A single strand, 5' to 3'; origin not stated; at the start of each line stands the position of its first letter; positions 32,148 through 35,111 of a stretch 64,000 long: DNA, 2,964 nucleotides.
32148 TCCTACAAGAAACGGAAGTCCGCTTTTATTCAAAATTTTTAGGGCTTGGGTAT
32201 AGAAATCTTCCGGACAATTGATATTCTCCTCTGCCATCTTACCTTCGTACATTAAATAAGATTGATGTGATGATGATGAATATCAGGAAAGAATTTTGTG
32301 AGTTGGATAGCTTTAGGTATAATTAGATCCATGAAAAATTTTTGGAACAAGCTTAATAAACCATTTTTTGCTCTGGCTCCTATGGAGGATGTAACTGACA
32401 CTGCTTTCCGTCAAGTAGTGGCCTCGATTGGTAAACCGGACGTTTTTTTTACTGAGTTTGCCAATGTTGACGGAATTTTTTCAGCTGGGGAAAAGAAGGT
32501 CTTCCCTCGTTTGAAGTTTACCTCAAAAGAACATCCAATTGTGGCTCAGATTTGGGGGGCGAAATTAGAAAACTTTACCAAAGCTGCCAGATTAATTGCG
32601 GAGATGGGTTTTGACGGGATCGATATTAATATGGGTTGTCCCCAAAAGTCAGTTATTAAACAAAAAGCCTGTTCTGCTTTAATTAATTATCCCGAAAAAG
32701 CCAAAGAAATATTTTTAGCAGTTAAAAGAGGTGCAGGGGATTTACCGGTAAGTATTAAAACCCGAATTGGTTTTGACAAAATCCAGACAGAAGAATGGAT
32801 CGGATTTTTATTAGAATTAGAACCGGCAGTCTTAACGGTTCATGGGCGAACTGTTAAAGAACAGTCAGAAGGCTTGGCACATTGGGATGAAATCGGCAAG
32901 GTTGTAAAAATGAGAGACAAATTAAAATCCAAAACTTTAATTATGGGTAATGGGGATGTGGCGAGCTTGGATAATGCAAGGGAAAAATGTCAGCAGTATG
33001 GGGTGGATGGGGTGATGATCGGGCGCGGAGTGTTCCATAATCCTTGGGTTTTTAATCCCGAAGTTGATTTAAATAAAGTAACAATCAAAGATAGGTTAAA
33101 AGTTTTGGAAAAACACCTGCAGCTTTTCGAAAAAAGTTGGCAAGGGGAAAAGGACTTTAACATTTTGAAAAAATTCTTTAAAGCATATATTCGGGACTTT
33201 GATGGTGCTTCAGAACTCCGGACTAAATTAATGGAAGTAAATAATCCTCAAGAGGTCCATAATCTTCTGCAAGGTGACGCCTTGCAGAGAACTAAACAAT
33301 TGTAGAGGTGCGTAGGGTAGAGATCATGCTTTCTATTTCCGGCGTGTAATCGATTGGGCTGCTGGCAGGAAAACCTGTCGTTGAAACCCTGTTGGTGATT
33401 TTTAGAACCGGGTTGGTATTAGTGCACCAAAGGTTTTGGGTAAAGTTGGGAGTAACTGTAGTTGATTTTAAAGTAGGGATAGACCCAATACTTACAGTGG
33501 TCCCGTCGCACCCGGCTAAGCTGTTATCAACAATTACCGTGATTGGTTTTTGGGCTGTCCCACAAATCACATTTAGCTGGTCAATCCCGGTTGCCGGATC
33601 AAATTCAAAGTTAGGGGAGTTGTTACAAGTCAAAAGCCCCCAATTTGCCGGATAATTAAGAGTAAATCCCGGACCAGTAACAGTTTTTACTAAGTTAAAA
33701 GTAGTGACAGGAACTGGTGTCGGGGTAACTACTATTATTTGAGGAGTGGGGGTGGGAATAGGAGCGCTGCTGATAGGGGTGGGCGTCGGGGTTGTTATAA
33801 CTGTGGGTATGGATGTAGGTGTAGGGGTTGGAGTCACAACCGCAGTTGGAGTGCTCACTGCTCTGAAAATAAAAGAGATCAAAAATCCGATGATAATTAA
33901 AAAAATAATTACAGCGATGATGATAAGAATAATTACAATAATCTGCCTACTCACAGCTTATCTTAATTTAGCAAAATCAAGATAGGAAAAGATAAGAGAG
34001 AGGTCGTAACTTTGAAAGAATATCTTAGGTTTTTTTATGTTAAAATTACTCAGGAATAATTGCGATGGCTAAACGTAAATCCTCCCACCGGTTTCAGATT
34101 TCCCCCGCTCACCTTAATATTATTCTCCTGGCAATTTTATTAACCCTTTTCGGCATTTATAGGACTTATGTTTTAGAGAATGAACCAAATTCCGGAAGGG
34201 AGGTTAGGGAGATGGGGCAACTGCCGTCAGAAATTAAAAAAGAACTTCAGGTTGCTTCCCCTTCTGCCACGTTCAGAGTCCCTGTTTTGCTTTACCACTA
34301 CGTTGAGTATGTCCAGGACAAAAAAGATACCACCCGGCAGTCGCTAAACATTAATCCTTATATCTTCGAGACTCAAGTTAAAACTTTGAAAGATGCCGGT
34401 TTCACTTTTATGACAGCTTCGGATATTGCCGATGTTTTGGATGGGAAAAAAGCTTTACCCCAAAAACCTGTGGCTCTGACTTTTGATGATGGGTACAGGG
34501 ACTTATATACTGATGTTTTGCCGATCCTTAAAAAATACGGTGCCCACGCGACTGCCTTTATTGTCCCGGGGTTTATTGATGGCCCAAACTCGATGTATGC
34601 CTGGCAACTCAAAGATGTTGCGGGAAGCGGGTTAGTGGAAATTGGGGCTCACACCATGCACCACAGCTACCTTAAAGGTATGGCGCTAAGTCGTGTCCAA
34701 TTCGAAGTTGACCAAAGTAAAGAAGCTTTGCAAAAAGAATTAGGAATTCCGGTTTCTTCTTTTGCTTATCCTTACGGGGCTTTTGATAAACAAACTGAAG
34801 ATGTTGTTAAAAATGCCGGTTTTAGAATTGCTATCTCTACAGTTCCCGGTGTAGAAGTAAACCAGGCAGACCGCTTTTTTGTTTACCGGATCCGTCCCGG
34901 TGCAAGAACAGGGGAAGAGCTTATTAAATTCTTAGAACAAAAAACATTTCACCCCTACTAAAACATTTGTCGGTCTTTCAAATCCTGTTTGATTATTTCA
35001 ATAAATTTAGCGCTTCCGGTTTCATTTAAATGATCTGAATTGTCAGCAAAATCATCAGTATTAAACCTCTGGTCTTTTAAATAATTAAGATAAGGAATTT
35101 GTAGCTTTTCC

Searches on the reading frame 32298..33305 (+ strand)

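Call 47: search_protein_families(library=pfam, proteins=[window:32298-33305:+], max_evalue=0.00001)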
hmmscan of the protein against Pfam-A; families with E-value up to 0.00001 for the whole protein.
window:32298-33305:+ (335 aa): 1 family
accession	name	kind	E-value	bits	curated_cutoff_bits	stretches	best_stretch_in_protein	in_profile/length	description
PF01207.24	Dus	-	2.5e-60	204.7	20.4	1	26-330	2-308/311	Dihydrouridine synthase (Dus)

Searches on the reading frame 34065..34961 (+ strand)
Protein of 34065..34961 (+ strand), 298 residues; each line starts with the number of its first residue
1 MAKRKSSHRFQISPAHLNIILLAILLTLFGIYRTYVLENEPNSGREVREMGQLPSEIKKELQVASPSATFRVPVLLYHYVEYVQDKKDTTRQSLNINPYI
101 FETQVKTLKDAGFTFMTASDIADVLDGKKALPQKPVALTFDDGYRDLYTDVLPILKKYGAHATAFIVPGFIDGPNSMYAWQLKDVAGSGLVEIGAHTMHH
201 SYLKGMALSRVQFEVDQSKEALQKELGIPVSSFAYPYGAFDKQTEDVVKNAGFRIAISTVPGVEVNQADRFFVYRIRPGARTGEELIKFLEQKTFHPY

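Call 47: search_protein_families(library=pfam, proteins=[window:34065-34961:+], max_evalue=0.00001)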
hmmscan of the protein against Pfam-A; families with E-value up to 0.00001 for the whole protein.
window:34065-34961:+ (298 aa): 1 family
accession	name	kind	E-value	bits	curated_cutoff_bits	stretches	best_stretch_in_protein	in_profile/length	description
PF01522.26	Polysacc_deac_1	-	1e-30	106.7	23.1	1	129-255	2-123/124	Polysaccharide deacetylase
